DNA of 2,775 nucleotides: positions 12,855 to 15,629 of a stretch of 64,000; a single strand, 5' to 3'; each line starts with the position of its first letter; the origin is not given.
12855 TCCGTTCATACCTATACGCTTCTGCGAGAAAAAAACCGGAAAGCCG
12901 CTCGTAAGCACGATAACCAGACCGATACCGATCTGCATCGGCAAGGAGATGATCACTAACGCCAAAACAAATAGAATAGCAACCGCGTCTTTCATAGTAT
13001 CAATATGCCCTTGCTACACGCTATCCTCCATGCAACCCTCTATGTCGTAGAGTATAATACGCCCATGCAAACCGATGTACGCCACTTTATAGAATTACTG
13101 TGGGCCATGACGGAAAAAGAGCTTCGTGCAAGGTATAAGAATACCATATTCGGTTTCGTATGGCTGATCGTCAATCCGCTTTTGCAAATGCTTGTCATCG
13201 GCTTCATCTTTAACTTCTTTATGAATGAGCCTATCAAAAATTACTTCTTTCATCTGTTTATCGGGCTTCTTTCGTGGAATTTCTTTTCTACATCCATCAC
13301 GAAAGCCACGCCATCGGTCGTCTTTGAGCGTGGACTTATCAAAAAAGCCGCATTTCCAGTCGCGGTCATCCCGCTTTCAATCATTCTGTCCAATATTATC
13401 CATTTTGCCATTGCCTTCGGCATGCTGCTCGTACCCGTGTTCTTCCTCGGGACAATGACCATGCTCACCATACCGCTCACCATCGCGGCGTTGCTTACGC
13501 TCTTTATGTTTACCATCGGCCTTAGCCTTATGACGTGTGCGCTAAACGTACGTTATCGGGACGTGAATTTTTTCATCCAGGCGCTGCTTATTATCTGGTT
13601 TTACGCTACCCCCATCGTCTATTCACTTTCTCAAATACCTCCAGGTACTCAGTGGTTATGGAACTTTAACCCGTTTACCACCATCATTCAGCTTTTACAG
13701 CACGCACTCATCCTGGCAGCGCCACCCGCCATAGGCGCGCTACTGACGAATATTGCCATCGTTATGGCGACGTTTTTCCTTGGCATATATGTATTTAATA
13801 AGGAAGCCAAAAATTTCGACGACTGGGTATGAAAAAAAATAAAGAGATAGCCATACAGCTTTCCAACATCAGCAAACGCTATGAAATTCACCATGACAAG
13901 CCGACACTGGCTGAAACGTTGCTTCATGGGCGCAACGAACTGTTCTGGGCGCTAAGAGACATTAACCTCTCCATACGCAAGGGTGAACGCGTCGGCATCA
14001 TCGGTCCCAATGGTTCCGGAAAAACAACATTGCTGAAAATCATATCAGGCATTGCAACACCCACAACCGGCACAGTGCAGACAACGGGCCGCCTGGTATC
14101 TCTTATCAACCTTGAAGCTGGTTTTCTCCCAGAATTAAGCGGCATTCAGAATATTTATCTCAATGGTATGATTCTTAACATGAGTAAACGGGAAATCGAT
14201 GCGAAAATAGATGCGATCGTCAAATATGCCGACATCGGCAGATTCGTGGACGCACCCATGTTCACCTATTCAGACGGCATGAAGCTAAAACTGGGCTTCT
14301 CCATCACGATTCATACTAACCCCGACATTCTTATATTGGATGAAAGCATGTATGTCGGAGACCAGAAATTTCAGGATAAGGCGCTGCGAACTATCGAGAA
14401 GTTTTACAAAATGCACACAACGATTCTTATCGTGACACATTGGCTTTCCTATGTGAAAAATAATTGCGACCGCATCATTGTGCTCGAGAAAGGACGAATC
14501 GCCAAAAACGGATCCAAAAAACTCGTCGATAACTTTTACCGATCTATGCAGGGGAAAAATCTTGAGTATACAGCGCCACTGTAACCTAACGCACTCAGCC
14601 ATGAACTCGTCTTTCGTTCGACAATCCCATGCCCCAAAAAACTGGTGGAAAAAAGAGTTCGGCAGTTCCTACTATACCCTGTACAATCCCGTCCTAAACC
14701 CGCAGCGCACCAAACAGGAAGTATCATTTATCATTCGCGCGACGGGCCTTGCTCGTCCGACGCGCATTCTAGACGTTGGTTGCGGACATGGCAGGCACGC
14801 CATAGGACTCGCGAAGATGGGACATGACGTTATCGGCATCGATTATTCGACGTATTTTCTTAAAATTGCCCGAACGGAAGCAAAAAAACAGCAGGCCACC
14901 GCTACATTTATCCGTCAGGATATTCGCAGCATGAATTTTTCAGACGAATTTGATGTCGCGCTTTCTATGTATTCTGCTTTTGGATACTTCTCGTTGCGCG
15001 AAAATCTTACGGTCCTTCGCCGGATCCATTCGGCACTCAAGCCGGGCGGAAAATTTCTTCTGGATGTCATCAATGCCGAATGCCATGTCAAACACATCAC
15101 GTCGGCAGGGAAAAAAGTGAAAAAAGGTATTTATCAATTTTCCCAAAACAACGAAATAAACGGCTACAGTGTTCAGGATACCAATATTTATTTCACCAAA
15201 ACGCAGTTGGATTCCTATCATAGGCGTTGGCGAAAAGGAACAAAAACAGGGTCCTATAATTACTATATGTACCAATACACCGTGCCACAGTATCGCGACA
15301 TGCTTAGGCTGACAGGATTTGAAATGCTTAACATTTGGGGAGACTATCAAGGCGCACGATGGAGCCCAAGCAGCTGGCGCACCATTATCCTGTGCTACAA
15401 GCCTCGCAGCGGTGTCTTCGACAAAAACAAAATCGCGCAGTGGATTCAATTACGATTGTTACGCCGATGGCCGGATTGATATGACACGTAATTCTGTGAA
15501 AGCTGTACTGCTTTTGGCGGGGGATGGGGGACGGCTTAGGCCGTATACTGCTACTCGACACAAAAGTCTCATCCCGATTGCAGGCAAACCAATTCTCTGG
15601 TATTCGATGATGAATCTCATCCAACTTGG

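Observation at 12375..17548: Teichoic-acid-like polymer module: Bac_transf initiator, TagGH-like ABC exporter, methyltransferase, LicC-like cytidylyltransferase and TagB/TagF-like phosphotransferase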

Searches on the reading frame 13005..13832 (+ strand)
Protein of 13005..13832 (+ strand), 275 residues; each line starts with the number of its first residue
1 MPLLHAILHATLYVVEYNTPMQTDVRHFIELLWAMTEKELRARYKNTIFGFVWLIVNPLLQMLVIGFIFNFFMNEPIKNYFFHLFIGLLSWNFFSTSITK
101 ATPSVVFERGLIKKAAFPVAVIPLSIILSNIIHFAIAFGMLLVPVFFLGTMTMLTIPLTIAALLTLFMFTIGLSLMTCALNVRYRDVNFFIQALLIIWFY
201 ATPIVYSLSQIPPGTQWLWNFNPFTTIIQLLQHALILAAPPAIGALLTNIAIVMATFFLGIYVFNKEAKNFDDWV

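Call 3: search_protein_families(library=pfam, proteins=[window:13005-13832:+], max_evalue=0.01)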
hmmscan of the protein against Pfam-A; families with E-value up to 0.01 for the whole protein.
window:13005-13832:+ (275 aa): 1 family
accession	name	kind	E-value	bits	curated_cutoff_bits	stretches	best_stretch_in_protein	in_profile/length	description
PF01061.29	ABC2_membrane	-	1.2e-19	71.2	26.9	1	31-234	2-209/211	ABC-2 type transporter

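Call 7: search_protein_families(library=ncbifam, proteins=[window:13005-13832:+], max_evalue=0.001)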
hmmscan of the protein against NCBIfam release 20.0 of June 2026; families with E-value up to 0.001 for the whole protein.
window:13005-13832:+ (275 aa): 2 families
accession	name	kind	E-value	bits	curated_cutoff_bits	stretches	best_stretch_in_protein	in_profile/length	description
NF050109.1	galactan_ABC_perm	equivalog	4.3e-20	72.4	380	1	30-261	22-254/272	galactan export ABC transporter permease subunit Wzm/RfbD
NF050053.1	CapPschTportKpsM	equivalog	5.5e-08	33.1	300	1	30-265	3-248/257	capsule polysaccharide transporter KpsM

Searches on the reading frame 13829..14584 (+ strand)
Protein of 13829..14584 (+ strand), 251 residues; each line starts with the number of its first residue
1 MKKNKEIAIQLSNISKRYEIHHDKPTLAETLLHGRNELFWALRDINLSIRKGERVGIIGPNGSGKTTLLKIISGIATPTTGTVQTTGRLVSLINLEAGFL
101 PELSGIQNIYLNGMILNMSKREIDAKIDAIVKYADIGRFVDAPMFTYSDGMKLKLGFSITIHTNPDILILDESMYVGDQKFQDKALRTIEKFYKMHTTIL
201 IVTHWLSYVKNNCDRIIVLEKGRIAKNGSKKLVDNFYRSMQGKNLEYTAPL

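Call 3: search_protein_families(library=pfam, proteins=[window:13829-14584:+], max_evalue=0.01)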
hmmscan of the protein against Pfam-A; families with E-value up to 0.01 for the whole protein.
window:13829-14584:+ (251 aa): 6 families
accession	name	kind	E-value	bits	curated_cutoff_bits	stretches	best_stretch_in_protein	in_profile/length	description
PF00005.33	ABC_tran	-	9.5e-23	81.8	25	1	42-173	1-135/137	ABC transporter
PF13304.12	AAA_21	-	6e-08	33.5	27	1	56-76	3-23/304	AAA domain, putative AbiEii toxin, Type IV TA system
PF13555.12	AAA_29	-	0.0016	18.6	27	1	50-79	20-49/61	P-loop containing region of AAA domain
PF13476.12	AAA_23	-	0.0023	19.1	27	1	56-75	23-42/201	AAA domain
PF13175.12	AAA_15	-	0.004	17.2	32.1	1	42-77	14-48/374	AAA ATPase domain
PF00006.31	ATP-synt_ab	-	0.0047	17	29.5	1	44-73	6-35/213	ATP synthase alpha/beta family, nucleotide-binding domain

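Call 7: search_protein_families(library=ncbifam, proteins=[window:13829-14584:+], max_evalue=0.001)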
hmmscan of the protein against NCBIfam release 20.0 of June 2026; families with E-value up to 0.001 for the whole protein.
window:13829-14584:+ (251 aa): 184 families (the best 25 are shown)
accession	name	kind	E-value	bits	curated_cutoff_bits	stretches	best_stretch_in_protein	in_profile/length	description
NF010065.0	PRK13545.1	equivalog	1.4e-54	185.7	538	1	9-238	5-235/549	teichoic acids export protein ATP-binding subunit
NF010066.0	PRK13546.1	equivalog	8e-54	182.8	320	1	6-234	2-231/264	teichoic acids export ABC transporter ATP-binding subunit TagH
NF050108.1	galactan_ABC_ATP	equivalog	4.8e-48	163.5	400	1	40-238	43-241/244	galactan export ABC transporter ATP-binding subunit Wzt/RfbE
TIGR01188.1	drrA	subfamily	6.4e-36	124.2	312.45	1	39-231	6-209/302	daunorubicin resistance ABC transporter, ATP-binding protein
TIGR04521.1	ECF_ATPase_2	equivalog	3.9e-31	108.2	330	2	109-244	106-243/279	energy-coupling factor transporter ATPase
TIGR04520.1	ECF_ATPase_1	equivalog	2.7e-27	95.9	315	2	117-245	107-235/269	energy-coupling factor transporter ATPase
TIGR03375.1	type_I_sec_LssB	subfamily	1.5e-26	92.9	693.1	2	40-87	481-528/696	type I secretion system permease/ATPase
NF033858.1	ABC2_perm_RbbA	equivalog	2.3e-25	88.7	1050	1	10-230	250-481/909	ribosome-associated ATPase/putative transporter RbbA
NF010060.0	PRK13537.1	equivalog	5.2e-25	88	521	1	43-233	32-234/314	nodulation factor ABC transporter ATP-binding protein NodI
TIGR03740.1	galliderm_ABC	subfamily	2e-24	86.5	309.75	1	41-231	15-209/223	lantibiotic protection ABC transporter ATP-binding subunit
TIGR00968.1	3a0106s01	subfamily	2.6e-24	86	342.75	1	39-231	13-216/237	sulfate ABC transporter ATP-binding protein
NF040933.2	ABC_arch_GlcV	equivalog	2.7e-24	85.7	450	1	36-230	16-226/357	glucose ABC transporter ATP-binding protein GlcV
NF010059.0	PRK13536.1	equivalog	5.4e-24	84.6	549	1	43-234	60-263/342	nodulation factor ABC transporter ATP-binding protein NodI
TIGR03265.1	PhnT2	equivalog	1.8e-23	83.4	457.7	1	35-230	13-219/353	putative 2-aminoethylphosphonate ABC transporter ATP-binding protein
TIGR03522.1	GldA_ABC_ATP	equivalog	2.8e-23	82.9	402.6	1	41-229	17-215/301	gliding motility-associated ABC transporter ATP-binding subunit GldA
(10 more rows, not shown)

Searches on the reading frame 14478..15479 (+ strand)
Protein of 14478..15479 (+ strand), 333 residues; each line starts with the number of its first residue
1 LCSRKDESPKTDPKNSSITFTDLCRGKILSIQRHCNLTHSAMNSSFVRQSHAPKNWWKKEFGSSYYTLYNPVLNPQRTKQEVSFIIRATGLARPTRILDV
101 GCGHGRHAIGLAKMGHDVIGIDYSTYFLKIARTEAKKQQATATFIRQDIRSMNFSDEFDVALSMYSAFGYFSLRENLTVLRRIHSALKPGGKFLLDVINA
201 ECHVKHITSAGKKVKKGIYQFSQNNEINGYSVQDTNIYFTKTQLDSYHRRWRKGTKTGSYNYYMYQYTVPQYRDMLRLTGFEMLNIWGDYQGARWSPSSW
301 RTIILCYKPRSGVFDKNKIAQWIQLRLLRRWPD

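Call 3: search_protein_families(library=pfam, proteins=[window:14478-15479:+], max_evalue=0.01)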
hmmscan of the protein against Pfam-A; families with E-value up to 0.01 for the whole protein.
window:14478-15479:+ (333 aa): 17 families
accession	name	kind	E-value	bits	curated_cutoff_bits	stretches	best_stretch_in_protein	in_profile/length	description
PF13649.12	Methyltransf_25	-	2e-22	80.2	27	1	97-191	1-97/97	Methyltransferase domain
PF13847.12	Methyltransf_31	-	1.6e-18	67.2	27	1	95-213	5-127/145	Methyltransferase domain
PF08241.18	Methyltransf_11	-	3.5e-18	66.5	21.2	1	98-194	1-94/95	Methyltransferase domain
PF08242.18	Methyltransf_12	-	2.8e-12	47.7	30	1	98-193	1-98/98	Methyltransferase domain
PF13489.12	Methyltransf_23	-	4.5e-12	46.4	27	1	91-209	20-124/164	Methyltransferase domain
PF01209.24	Ubie_methyltran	-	4e-10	39.9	20.1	1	64-194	18-150/233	ubiE/COQ5 methyltransferase family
PF03848.20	TehB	-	2e-08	34.4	20.4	1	83-194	20-131/193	Tellurite resistance protein TehB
PF02353.26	CMAS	-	6.4e-08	32.7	27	1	81-216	50-187/273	Mycolic acid cyclopropane synthetase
PF08003.17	Methyltransf_9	-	2.3e-06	27.2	23.8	1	95-206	117-228/315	Protein of unknown function (DUF1698)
PF05175.20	MTS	-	1.1e-05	25.6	23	1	95-163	33-104/170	Methyltransferase small domain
PF09445.16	Methyltransf_15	-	0.00086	19.4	22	1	95-136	2-43/165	RNA cap guanine-N2 methyltransferase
PF06325.19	PrmA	-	0.0018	18.3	22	1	95-160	163-229/296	Ribosomal protein L11 methyltransferase (PrmA)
PF01135.25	PCMT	-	0.0029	17.8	20.3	1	89-141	69-124/210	Protein-L-isoaspartate(D-aspartate) O-methyltransferase (PCMT)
PF03291.22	mRNA_G-N7_MeTrfase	-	0.0031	17.1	26.6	1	92-224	60-211/315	mRNA (guanine-N(7))-methyltransferase domain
PF05724.17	TPMT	-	0.004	17.3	26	1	91-141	35-85/218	Thiopurine S-methyltransferase (TPMT)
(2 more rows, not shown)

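Call 7: search_protein_families(library=ncbifam, proteins=[window:14478-15479:+], max_evalue=0.001)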
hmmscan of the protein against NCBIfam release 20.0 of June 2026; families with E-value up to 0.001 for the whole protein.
window:14478-15479:+ (333 aa): 50 families (the best 25 are shown)
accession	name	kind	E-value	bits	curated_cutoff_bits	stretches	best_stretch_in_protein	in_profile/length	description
NF043040.1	corrin_prot_MT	hypoth_equivalog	3.9e-16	59.1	180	1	93-195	41-147/216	corrinoid protein-associated methyltransferase CpaM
NF041820.1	daptide_MTase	equivalog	9.4e-16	58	175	1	76-205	20-152/243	daptide-type RiPP biosynthesis methyltransferase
TIGR01934.1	MenG_MenH_UbiE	subfamily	2.2e-13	50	158.35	1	85-199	31-146/223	ubiquinone/menaquinone biosynthesis methyltransferase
TIGR01983.1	UbiG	equivalog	3.1e-13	49.6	102.95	1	93-203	49-159/228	bifunctional 2-polyprenyl-6-hydroxyphenol methylase/3-demethylubiquinol 3-O-methyltransferase UbiG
NF001244.0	PRK00216.1-5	equivalog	8.1e-13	48.2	216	1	86-195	41-154/236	bifunctional demethylmenaquinone methyltransferase/2-methoxy-6-polyprenyl-1,4-benzoquinol methylase UbiE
NF008992.0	PRK12335.1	equivalog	3e-12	46.3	303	1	83-165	112-194/289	SAM-dependent methyltransferase TehB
NF051855.1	GlySarMtaseBact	equivalog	3.6e-12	46.4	350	1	57-293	16-241/259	glycine/sarcosine N-methyltransferase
TIGR02021.1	BchM-ChlM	equivalog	8.9e-12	44.9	158.9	1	93-186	54-146/218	magnesium protoporphyrin IX methyltransferase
NF008264.0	PRK11036.1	equivalog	3.7e-11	43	366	1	86-220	38-174/261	tRNA uridine 5-oxyacetic acid(34) methyltransferase CmoM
NF045649.1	2X_seleno_MduS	exception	7.3e-11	41.6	380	1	96-221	44-170/338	methyltransferase domain-containing selenoprotein MduS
NF045667.1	MTase_DVU1556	equivalog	7.7e-11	41.8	155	1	86-203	15-128/213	DVU_1556 family methyltransferase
NF001243.0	PRK00216.1-4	equivalog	4.3e-10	39.3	235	1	64-193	18-149/237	demethylmenaquinone methyltransferase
NF040703.1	cyclopro_CfaB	exception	1.1e-09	37.7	650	1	65-221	132-283/393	C17 cyclopropane fatty acid synthase CfaB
TIGR02072.1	BioC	equivalog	1.3e-09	38.3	184.95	1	91-230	32-166/244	malonyl-ACP O-methyltransferase BioC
TIGR02752.1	MenG_heptapren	equivalog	2.1e-09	37.3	419.85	1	65-193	17-147/231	demethylmenaquinone methyltransferase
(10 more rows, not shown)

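Call 20: search_solved_structures(query=window:14601-15479:+, max_evalue=0.00001, show_alignments=2)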
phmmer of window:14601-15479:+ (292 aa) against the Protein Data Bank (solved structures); distinct sequences matched with E-value up to 0.00001: 44.
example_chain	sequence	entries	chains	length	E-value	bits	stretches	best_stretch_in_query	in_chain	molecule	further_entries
9ri2_A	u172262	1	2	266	2.1e-23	86.1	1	13-256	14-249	Methyltransferase, putative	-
1wzn_A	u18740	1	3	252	1.5e-17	66.9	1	24-155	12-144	SAM-dependent methyltransferase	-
6mro_A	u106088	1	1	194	8.7e-15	57.8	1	47-154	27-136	methyl transferase from Methanosarcina acetivorans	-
8gdu_A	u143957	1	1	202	9e-14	54.5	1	47-154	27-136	Methyltransferase domain-containing protein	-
1ve3_A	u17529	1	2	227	1.2e-11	47.5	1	49-155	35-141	hypothetical protein PH0226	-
7pd7_A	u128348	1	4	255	5.2e-11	45.4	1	25-160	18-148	Methyltransferase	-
7wzg_A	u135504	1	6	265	1.5e-10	43.9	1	55-262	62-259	Cypemycin N-terminal methyltransferase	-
3sm3_A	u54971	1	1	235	1.6e-08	37.2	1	51-164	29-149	SAM-dependent methyltransferases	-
9rfr_A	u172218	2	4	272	5.1e-08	35.6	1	39-160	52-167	Ubiquinone biosynthesis O-methyltransferase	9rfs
1ri1_A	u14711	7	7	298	5.3e-08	35.5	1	51-160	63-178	mRNA CAPPING ENZYME | mRNA cap guanine-N7 methyltransferase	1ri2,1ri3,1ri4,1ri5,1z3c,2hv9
3d2l_A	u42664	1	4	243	7.7e-08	35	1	53-251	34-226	SAM-dependent methyltransferase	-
5jdy_A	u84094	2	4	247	8.1e-08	34.9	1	40-160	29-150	Methyl transferase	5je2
5jdz_A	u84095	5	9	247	8.2e-08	34.9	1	40-160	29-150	Methyl transferase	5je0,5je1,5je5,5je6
5je3_A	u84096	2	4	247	8.2e-08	34.9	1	40-160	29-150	Methyl transferase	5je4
8rdl_A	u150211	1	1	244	1.3e-07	34.3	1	20-154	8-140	ToxA protein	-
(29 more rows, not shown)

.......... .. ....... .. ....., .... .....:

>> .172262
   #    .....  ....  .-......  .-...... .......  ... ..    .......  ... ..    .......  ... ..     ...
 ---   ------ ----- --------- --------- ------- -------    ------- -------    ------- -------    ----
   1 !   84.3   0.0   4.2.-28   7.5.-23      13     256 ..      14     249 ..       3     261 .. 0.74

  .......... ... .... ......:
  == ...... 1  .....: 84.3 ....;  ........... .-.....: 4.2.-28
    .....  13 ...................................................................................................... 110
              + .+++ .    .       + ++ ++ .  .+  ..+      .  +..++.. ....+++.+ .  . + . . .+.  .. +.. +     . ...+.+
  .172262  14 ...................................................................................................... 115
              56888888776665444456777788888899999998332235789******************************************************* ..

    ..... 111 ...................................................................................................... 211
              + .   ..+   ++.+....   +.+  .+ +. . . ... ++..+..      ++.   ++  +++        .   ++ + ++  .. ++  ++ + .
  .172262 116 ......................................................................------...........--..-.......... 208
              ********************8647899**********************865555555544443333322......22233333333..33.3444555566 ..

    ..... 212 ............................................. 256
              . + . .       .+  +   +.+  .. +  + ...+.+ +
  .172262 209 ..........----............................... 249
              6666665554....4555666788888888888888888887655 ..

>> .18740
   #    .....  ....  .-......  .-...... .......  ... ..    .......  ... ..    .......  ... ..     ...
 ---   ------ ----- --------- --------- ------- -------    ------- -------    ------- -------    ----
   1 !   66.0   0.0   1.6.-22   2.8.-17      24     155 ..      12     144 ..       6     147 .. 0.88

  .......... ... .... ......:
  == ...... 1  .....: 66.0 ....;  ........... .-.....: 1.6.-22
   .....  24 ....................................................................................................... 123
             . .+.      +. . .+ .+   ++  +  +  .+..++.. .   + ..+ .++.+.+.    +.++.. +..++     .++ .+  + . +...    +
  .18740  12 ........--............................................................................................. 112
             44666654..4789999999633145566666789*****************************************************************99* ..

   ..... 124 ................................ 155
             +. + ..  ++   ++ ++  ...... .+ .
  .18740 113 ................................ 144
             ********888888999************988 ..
